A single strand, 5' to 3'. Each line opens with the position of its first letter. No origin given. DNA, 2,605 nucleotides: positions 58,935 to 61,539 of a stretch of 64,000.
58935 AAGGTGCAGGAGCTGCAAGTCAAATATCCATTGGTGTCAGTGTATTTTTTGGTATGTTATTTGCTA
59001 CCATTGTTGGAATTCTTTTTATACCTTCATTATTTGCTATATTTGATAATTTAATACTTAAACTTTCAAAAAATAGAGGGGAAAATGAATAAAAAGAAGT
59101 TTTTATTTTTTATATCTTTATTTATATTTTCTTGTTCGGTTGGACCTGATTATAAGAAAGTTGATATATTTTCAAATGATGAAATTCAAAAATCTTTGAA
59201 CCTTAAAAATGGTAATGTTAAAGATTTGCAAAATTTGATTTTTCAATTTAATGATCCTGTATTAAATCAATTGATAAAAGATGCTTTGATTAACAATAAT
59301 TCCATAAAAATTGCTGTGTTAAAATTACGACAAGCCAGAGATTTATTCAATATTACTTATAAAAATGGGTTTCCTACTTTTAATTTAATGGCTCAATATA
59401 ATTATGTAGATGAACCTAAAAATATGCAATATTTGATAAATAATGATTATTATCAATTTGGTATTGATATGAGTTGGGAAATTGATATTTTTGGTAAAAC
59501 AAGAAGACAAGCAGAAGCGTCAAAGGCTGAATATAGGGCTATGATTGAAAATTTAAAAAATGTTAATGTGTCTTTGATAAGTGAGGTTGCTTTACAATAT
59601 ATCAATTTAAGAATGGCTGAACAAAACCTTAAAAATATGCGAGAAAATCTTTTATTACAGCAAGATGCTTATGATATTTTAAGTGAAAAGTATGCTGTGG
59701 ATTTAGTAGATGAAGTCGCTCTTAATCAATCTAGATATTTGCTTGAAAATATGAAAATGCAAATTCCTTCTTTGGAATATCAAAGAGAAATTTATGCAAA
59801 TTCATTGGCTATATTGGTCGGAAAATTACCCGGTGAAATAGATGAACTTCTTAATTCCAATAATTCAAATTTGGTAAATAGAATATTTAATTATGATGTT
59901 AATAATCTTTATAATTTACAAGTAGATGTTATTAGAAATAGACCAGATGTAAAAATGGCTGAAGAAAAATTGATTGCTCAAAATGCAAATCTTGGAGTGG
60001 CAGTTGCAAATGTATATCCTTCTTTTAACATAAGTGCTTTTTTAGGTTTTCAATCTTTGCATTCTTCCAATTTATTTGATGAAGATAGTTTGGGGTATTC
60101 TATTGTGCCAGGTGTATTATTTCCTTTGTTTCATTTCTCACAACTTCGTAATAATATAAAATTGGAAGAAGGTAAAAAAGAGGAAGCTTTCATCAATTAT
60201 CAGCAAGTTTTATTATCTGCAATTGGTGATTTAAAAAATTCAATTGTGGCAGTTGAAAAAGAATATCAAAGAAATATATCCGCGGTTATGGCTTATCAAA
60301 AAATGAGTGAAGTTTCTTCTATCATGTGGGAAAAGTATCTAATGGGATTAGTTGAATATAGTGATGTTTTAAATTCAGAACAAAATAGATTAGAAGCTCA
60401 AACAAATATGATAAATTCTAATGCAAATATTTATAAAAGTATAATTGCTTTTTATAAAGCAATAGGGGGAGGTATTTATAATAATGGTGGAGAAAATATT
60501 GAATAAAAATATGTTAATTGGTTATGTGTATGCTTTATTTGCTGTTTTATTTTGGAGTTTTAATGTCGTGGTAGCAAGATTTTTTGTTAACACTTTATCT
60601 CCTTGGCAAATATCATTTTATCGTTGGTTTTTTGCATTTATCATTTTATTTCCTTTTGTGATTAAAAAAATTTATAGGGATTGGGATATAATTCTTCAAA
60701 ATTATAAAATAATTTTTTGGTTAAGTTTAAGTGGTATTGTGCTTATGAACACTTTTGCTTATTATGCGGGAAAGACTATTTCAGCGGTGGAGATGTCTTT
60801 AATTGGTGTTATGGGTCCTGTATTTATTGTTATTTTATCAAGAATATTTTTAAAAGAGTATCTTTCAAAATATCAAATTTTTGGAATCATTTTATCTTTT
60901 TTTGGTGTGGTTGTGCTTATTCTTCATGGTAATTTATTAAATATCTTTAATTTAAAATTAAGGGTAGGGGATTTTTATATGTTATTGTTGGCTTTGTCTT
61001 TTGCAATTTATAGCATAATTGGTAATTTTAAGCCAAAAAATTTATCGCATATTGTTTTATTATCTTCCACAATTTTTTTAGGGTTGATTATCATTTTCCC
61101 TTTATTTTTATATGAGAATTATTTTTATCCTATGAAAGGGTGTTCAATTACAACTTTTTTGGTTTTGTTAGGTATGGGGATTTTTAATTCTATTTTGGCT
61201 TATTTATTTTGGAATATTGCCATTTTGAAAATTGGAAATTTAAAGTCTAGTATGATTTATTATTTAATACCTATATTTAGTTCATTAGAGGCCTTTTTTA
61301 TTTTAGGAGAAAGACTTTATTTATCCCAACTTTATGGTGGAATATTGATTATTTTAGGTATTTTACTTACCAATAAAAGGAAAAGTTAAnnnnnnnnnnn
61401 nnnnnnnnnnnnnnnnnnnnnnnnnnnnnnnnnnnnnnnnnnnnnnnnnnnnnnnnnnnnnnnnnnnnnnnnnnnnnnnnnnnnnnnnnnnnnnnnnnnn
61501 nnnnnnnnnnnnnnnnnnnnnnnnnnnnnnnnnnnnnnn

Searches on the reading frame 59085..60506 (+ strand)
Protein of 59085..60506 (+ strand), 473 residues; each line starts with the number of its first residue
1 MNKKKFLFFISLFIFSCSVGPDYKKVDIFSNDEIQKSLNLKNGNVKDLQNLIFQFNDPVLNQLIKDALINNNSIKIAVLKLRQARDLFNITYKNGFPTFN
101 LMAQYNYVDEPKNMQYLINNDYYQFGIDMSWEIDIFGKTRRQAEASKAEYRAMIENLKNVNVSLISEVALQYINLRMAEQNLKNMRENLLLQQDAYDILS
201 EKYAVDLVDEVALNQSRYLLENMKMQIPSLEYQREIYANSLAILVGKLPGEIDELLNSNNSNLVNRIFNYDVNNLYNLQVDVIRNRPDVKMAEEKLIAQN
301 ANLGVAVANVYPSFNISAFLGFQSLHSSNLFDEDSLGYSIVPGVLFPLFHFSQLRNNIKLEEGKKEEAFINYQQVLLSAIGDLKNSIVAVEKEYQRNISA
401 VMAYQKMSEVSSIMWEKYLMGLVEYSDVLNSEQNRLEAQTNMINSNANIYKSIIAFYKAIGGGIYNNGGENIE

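Call 50: search_protein_families(library=pfam, proteins=[window:59085-60506:+], max_evalue=0.00001)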
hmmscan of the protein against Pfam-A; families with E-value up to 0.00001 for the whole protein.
window:59085-60506:+ (473 aa): 1 family
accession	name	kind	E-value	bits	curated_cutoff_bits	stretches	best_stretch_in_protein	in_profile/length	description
PF02321.23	OEP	-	5.9e-28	98.4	22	2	60-246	1-187/187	Outer membrane efflux protein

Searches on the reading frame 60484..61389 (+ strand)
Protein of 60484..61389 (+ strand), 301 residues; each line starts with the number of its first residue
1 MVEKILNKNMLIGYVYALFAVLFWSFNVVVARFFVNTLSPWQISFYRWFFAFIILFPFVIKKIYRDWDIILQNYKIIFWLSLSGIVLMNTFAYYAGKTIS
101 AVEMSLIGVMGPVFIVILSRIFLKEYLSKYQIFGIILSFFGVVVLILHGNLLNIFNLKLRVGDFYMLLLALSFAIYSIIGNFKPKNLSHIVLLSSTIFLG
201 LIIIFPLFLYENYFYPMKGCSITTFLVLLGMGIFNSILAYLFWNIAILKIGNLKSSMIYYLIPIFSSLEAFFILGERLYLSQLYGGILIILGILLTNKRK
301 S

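Call 75: search_protein_families(library=pfam, proteins=[window:60484-61389:+], max_evalue=0.00001)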
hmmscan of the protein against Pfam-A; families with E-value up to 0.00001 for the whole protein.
window:60484-61389:+ (301 aa): 1 family
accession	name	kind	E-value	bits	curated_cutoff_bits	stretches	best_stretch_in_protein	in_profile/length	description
PF00892.27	EamA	-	3.6e-42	144.3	28.2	2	12-146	2-134/135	EamA-like transporter family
